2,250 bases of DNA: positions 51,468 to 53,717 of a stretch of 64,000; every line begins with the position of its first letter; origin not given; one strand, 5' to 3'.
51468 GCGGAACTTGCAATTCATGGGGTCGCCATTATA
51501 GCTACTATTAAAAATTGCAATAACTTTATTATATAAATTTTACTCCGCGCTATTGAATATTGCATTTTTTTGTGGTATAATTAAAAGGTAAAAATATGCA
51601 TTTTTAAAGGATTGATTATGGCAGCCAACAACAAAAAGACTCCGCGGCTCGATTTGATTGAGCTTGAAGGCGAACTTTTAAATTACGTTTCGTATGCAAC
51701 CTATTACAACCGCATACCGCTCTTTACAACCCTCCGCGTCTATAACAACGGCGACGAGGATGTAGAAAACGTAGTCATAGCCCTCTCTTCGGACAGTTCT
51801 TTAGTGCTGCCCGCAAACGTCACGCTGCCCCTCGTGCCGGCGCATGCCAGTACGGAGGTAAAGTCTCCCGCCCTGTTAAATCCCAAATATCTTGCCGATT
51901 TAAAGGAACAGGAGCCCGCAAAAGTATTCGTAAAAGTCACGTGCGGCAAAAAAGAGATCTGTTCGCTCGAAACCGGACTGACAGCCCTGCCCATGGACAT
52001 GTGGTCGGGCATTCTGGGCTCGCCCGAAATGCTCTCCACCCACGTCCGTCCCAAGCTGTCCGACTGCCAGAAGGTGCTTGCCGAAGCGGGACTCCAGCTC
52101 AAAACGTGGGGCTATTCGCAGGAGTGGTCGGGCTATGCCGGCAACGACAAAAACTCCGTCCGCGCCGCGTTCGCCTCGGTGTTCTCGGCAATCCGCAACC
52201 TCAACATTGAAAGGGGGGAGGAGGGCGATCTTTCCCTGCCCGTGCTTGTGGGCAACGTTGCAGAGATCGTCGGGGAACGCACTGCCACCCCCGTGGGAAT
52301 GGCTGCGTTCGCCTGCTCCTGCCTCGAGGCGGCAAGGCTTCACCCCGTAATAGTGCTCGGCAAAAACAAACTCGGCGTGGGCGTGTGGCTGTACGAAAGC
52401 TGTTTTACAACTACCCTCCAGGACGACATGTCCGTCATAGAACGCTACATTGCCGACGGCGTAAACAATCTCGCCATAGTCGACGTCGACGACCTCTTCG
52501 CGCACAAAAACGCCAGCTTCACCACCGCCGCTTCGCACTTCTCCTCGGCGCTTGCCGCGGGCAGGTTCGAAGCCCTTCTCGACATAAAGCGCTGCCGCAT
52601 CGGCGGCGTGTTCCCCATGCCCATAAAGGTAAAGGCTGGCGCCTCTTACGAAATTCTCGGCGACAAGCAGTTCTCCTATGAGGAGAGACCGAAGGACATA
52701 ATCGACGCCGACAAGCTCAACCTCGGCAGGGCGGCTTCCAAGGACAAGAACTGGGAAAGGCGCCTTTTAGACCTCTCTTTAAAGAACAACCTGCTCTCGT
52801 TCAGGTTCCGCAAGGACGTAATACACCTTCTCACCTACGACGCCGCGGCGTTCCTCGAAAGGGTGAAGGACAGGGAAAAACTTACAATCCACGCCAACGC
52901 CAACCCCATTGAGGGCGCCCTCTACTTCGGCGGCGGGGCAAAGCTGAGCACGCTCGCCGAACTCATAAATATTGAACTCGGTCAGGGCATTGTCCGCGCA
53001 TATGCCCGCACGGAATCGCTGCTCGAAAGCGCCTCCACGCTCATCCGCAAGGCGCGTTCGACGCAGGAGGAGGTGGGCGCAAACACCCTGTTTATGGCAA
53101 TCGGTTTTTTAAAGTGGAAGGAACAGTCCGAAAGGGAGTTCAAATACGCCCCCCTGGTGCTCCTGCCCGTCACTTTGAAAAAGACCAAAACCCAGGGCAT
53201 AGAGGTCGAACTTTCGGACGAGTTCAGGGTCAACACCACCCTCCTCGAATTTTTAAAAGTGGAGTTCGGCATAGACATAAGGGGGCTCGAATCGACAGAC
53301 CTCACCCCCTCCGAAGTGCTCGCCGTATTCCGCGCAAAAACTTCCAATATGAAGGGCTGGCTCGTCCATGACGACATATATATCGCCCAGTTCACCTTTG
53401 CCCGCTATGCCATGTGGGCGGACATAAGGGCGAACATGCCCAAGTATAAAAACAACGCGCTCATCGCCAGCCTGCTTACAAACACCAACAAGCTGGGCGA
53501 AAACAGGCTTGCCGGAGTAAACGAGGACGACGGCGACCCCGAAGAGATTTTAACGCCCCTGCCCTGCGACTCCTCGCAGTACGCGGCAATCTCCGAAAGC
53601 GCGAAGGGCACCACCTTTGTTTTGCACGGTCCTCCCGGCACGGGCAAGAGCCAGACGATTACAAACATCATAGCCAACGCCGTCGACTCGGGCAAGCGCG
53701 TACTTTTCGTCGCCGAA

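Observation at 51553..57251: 1877-aa DUF4011 / SF1 helicase / Vsr-like / DUF3320 protein: a candidate single-gene nucleic-acid surveillance (Hhe-like) module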

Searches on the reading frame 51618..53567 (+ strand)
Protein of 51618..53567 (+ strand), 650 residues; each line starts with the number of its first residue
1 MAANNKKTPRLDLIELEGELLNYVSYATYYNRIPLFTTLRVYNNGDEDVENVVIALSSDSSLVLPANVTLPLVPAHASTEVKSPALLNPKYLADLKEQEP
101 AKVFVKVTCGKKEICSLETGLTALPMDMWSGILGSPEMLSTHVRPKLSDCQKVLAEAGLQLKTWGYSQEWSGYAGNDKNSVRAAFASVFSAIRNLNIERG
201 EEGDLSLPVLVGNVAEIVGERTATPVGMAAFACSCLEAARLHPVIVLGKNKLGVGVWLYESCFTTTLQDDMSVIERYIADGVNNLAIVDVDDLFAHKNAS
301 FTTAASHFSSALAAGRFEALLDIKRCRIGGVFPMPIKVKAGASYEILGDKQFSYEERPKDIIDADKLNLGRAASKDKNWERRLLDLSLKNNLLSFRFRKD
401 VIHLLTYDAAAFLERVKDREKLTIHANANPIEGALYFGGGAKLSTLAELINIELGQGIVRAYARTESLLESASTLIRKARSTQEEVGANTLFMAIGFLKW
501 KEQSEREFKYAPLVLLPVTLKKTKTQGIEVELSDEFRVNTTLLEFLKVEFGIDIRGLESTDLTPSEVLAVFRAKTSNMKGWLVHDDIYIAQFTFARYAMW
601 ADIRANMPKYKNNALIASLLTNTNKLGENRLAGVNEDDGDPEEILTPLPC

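Call 46: predict_structure(alignment_id=A2)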
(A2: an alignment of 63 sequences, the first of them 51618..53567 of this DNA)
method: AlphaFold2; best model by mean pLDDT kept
length: 650 residues; sequences in the alignment: 63
mean_pLDDT: 85.0   pTM: 0.63
mean pLDDT of the five models: 85.0, 84.9, 84.5, 82.0, 81.4
residues with pLDDT >= 90: 300; 70-90: 274; 50-70: 53; < 50: 23
segments of 3 or more residues with pLDDT < 50: 1-7, 348-354, 646-650
pLDDT, mean of each block of 10 residues (from residue 1): 47 85 92 88 91 92 91 92 82 91 93 90 94 92 92 93 87 86 95 95 90 91 97 97 95 95 90 85 90 92 92 94 89 76 51 49 76 77 86 89 89 86 85 64 69 85 89 93 85 95 84 95 86 90 91 82 88 85 93 83 84 81 69 57 50
secondary structure, 60 per line:
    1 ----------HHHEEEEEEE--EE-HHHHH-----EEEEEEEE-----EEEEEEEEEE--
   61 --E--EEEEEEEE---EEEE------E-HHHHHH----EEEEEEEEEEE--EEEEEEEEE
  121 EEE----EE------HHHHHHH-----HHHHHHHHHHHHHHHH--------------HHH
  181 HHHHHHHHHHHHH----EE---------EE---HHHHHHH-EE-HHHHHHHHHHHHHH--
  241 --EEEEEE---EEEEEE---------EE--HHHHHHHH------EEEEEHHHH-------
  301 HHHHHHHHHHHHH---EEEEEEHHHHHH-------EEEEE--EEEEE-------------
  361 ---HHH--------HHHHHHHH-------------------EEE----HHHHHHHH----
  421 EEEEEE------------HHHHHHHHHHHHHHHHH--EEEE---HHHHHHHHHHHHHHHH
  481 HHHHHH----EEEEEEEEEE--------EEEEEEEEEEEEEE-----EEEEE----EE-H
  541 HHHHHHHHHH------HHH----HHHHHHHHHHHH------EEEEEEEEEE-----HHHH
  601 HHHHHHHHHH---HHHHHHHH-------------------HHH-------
elements in order: E14-20 H26-30 E36-43 E49-58 E66-73 E77-80 H89-94 E99-109 E112-123 H136-142 H148-163 H178-193 H214-220 H225-238 E243-248 E252-257 H271-278 E285-289 H290-293 H301-313 E317-322 H323-328 E336-340 E343-347 H375-382 E402-404 H409-416 E421-426 H439-455 E458-461 H465-486 E491-500 E509-522 E528-532 H540-550 H564-575 E582-591 H597-610 H614-621

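Call 50: fold_search(model_id=the predicted structure, library=pdb)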
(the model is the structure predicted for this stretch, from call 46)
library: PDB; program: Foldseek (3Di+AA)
matches with E <= 10: 1315; with E <= 0.001: 1
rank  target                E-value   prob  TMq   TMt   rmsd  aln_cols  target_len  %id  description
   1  8oxv_A                9.9e-04  1.00  0.13  0.12   3.4       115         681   14  Transglutaminase 3 zymogen in complex with DH patient-derived Fab DH63-B02 (released 2023-10-18)
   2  3s3s_A                1.7e-03  0.72  0.12  0.12  19.1       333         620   13  Transglutaminase 2 in complex with a novel inhibitor (released 2012-06-06)
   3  3s3p_A                2.3e-03  0.84  0.12  0.13  17.2       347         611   13  Transglutaminase 2 in complex with a novel inhibitor (released 2012-06-06)
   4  6kzb_A                2.9e-03  0.80  0.12  0.12  18.2       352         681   12  Transglutaminase2 complexed with calcium (released 2020-12-09)
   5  8cs9_X                3.2e-03  1.00  0.13  0.13   3.6       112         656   13  Composite reconstruction of Class 1 of the erythrocyte ankyrin-1 complex (released 2022-07-20)
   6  8csw                  3.4e-03  1.00  0.13  0.13   3.6       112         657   13  Local refinement of protein 4.2 in Class 2 of erythrocyte ankyrin-1 complex (released 2022-07-20)
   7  3vmp                  3.4e-03  0.99  0.13  0.14  16.0       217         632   11  Crystal structure of dextranase from Streptococcus mutans in complex with 4,5-epoxypentyl alpha-D-glucopyranoside (released 2012-02-15)
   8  8rmy_D                4.0e-03  0.66  0.10  0.14  17.3       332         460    9  Transglutaminase 3 in complex with inhibitor Z-don and DH patient-derived Fab DH63-A02 (released 2025-03-12)
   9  3s3j_A                4.4e-03  0.72  0.11  0.11  18.8       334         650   11  Transglutaminase 2 in complex with a novel inhibitor (released 2012-06-06)
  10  9bc2_A                4.4e-03  0.63  0.12  0.12  18.5       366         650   10  Transglutaminase 2 - Open State (released 2024-07-03)
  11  6a8p_B                5.1e-03  1.00  0.13  0.13   3.5       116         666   14  Transglutaminase 2 mutant G224V in complex with GTP (released 2018-09-26)
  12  5jpm_B                5.4e-03  0.96  0.14  0.12  19.6       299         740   13  Structure of the complex of human complement C4 with MASP-2 rebuilt using iMDFF (released 2016-08-10)
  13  3kd4_A                6.0e-03  0.82  0.13  0.16  15.7       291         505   12  CRYSTAL STRUCTURE OF A PUTATIVE PROTEASE (BDI_1141) FROM PARABACTEROIDES DISTASONIS ATCC 8503 AT 2.00 A RESOLUTION (released 2009-11-24)
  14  7uzs                  6.3e-03  1.00  0.13  0.13   3.6       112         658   13  Protein 4.2 (local refinement from consensus reconstruction of ankyrin complex classes) (released 2022-07-20)
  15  9qk2_B                6.9e-03  0.95  0.12  0.13  28.8       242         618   11  Structure of the Complement classical and lectin pathway C3 convertase in complex with substrate C3 (released 2025-12-24)
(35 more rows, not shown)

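Call 74: search_solved_structures(query=A2, max_evalue=1)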
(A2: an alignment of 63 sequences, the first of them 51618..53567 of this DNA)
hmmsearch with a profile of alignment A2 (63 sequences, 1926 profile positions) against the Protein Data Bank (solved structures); distinct sequences matched with E-value up to 1: 65 (the best 60 are shown).
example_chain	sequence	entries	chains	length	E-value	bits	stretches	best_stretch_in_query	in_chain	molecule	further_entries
5mzn_A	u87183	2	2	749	6.6e-15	56.7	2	1308-1348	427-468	Helicase SEN1,Helicase SEN1 | Helicase SEN1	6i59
4b3g_A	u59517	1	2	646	7e-15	56.6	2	662-724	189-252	DNA-BINDING PROTEIN SMUBP-2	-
4b3f_X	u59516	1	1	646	7.9e-15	56.4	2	662-724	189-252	DNA-BINDING PROTEIN SMUBP-2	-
8ftm_A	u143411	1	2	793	2.8e-11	44.6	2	1308-1349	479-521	5'-3' RNA helicase-like protein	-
8fth_A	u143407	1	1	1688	2e-10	41.8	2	1308-1349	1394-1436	5'-3' RNA helicase-like protein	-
8ftk_A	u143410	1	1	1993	2.8e-10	41.3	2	1308-1349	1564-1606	5'-3' RNA helicase-like protein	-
8ram_O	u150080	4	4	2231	7.8e-09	36.5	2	1308-1348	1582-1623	Helicase SEN1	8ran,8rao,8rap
2xzo_A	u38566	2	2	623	1.2e-07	32.6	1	1310-1559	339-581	REGULATOR OF NONSENSE TRANSCRIPTS 1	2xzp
2gjk_A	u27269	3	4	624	1.2e-07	32.6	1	1310-1559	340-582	Regulator of nonsense transcripts 1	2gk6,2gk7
6ej5_A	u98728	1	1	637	1.3e-07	32.5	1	1310-1559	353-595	Regulator of nonsense transcripts 1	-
5eaw_A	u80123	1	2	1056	1.7e-07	32.1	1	1307-1347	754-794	DNA replication ATP-dependent helicase/nuclease DNA2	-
5eax_A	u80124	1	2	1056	1.7e-07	32.1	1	1307-1347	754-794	DNA replication ATP-dependent helicase/nuclease DNA2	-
5ean_A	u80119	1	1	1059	1.7e-07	32.1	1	1307-1347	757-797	DNA replication ATP-dependent helicase/nuclease DNA2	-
2wjv_A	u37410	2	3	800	2.9e-07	31.3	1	1312-1559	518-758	REGULATOR OF NONSENSE TRANSCRIPTS 1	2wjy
9qwn_A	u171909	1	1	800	3.4e-07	31.1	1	1312-1559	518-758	Isoform 2 of Regulator of nonsense transcripts 1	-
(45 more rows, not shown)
